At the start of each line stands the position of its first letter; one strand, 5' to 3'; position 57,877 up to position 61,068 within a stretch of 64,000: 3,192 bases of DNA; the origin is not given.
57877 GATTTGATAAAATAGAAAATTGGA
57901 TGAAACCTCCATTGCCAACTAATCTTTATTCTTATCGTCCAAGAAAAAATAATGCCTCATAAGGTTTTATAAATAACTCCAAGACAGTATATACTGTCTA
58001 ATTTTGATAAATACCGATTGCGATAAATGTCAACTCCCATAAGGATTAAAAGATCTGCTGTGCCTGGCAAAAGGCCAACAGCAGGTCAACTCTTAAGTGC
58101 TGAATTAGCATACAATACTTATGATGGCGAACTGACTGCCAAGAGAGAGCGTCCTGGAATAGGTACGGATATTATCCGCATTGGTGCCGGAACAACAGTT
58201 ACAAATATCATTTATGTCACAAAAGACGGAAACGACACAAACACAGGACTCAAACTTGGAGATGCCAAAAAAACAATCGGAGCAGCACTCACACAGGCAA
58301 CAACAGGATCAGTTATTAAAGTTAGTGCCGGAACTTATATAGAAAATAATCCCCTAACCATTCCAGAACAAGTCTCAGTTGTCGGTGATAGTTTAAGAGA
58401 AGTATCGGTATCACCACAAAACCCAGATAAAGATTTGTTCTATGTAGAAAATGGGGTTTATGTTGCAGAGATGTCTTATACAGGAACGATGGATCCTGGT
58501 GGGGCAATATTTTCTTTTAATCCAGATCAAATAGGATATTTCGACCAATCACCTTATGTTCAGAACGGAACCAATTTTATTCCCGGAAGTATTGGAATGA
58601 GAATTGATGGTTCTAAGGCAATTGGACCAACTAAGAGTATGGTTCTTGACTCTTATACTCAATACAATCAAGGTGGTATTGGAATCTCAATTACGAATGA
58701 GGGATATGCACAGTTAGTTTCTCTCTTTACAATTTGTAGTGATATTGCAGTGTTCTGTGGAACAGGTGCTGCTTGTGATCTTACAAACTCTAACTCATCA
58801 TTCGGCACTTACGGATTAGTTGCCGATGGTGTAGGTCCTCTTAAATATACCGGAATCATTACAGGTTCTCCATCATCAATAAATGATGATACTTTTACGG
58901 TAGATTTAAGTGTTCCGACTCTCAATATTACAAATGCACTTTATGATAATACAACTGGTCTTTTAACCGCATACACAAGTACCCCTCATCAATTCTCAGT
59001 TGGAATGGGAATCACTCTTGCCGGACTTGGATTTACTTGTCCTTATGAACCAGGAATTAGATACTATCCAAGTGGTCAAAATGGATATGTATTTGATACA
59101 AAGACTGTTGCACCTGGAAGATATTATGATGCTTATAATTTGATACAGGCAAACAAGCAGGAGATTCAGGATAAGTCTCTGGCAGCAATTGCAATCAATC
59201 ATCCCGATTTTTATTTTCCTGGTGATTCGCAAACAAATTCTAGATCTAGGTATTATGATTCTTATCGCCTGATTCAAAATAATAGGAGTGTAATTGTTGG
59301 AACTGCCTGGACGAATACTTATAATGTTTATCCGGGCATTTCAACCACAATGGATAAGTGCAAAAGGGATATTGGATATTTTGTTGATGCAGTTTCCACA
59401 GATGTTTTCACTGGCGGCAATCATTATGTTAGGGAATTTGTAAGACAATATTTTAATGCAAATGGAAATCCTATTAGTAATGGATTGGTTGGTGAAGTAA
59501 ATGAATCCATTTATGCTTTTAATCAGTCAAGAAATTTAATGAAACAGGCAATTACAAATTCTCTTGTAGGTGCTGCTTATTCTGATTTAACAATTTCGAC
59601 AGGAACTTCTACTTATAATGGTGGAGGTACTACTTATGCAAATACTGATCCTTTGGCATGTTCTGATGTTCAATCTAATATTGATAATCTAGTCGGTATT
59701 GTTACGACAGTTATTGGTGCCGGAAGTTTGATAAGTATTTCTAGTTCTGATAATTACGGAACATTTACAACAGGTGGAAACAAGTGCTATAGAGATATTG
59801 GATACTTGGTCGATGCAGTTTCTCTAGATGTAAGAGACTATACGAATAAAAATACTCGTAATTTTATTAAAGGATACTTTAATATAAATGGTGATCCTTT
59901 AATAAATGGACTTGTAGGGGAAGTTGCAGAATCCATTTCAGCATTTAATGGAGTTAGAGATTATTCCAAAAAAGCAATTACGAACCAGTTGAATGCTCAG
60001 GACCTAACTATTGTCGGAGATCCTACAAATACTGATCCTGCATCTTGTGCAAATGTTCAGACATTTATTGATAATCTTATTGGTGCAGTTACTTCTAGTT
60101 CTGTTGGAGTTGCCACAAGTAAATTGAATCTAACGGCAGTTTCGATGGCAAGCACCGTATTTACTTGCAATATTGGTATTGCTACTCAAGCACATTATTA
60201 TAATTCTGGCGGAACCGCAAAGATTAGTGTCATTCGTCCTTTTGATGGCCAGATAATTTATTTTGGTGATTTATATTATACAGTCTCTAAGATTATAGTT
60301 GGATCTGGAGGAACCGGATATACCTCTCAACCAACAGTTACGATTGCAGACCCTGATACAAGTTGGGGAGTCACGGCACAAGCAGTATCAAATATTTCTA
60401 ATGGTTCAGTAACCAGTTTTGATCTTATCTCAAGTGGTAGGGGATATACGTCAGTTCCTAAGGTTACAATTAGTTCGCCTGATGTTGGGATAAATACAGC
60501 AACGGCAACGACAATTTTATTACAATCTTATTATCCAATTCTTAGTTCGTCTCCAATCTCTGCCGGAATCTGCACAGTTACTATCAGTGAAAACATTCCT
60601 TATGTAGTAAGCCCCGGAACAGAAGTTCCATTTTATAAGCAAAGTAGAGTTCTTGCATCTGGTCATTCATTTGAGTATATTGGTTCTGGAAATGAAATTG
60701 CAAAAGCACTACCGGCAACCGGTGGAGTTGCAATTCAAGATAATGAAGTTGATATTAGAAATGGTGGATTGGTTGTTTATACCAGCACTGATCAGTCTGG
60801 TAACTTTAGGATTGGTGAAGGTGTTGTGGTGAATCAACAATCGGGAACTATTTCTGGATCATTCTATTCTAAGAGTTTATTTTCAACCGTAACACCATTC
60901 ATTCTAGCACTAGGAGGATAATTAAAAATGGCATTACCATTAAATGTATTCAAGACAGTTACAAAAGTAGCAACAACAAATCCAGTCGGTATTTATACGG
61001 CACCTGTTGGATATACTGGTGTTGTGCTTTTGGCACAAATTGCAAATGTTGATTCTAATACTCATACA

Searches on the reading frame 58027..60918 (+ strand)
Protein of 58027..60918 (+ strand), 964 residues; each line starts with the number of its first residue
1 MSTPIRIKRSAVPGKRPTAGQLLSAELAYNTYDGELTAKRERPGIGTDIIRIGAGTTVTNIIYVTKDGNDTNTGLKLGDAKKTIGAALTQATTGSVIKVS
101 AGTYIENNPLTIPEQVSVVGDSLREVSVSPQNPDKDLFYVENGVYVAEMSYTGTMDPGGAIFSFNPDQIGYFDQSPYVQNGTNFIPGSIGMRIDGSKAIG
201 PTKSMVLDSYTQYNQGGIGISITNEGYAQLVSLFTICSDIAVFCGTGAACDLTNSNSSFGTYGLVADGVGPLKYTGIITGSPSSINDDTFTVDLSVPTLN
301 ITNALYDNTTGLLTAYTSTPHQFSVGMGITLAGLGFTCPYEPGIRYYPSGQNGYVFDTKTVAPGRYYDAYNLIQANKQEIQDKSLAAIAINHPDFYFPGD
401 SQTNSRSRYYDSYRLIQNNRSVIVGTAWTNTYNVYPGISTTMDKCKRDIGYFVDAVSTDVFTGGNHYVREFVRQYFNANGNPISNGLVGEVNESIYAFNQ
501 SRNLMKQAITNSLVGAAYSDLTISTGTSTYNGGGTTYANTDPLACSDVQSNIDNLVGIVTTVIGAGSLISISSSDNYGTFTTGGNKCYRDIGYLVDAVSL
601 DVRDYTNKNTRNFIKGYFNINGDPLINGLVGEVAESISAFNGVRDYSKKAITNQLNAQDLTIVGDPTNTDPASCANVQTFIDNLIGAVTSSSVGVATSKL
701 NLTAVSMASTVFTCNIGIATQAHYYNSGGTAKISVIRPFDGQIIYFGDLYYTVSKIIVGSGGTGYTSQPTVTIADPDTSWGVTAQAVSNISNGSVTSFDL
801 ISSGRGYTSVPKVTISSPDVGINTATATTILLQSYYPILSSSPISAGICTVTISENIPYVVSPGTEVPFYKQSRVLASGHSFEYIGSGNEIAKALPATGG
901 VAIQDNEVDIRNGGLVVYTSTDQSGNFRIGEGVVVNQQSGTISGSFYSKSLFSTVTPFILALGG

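Call 58: search_protein_families(library=phrogs, proteins=[window:58027-60918:+], max_evalue=0.00001)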
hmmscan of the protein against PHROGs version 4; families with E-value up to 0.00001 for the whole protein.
window:58027-60918:+ (964 aa): 13 families
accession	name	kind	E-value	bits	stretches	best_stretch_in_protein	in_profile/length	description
phrog_17885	-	tail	1.5e-179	600.1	3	1-280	4-291/1002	tail fiber protein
phrog_3442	-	unknown function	5e-118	395.7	4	536-962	3535-3965/3967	-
phrog_4527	-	tail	2.6e-82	277.4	1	354-693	127-450/3730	short tail fiber protein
phrog_5342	-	tail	1.4e-67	228.8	6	430-567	1228-1368/3319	tail fiber protein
phrog_701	-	head and packaging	2e-33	114.4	3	403-564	4600-4760/6136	virion structural protein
phrog_9851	-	tail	2.1e-33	116.2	3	154-317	507-675/1092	tail fiber protein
phrog_29288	-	unknown function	1.8e-25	89.6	2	52-158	301-417/1558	-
phrog_13163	-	tail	1.7e-21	76.9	2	46-220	229-404/976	baseplate wedge subunit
phrog_18802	-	head and packaging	1.9e-20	72.2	3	577-688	1528-1640/3007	virion structural protein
phrog_32294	-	tail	6.2e-15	54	2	876-944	685-749/2435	baseplate wedge subunit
phrog_1469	-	tail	1.5e-10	39.7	2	58-188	231-367/2607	baseplate wedge subunit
phrog_529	-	tail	1.5e-09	37.3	0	665-943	818-1005/1498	tail fiber protein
phrog_460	-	connector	3.9e-08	33.4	1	751-829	229-297/385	head closure Hc2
